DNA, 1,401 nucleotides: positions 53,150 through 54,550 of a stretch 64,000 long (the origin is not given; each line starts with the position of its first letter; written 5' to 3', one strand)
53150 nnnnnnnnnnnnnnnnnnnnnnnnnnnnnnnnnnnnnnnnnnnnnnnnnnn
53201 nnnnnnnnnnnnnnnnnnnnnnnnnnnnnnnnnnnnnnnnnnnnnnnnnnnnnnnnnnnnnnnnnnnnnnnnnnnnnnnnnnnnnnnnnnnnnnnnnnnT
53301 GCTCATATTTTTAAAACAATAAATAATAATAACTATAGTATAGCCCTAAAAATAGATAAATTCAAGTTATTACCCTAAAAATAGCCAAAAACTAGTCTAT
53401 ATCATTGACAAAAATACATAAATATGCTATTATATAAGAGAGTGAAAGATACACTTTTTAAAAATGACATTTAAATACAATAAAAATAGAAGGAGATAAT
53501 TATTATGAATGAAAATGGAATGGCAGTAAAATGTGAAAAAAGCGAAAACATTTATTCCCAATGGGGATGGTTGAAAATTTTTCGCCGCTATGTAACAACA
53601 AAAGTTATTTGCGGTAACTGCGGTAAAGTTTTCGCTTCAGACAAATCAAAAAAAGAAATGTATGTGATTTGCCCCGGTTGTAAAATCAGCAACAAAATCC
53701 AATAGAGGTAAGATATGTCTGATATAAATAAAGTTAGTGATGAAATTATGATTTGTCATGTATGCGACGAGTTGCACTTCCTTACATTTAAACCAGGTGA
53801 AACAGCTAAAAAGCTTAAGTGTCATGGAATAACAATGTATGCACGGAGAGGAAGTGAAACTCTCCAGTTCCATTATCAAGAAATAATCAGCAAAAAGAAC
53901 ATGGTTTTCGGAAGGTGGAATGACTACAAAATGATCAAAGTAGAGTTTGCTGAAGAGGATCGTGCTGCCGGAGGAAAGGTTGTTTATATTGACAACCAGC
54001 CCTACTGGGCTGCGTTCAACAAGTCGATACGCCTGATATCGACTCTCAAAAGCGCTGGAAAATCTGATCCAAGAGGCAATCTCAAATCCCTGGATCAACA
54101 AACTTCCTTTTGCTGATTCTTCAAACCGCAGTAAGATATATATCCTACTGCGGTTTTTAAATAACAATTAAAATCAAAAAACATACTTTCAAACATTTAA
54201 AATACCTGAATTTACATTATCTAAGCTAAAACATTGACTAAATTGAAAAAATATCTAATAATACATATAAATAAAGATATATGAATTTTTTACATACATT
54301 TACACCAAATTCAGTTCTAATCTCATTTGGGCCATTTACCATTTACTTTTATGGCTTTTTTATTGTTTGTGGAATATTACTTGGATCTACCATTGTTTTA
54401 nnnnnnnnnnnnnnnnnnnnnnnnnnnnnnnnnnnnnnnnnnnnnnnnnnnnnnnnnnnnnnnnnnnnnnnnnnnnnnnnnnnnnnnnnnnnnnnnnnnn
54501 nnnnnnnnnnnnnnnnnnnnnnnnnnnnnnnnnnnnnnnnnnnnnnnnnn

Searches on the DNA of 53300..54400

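Call 87: search_rna_families(source=window, start=53300, end=54400, threshold=evalue, max_evalue=0.1)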
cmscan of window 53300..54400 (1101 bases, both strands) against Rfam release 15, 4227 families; matches with E-value up to 0.1: 0.
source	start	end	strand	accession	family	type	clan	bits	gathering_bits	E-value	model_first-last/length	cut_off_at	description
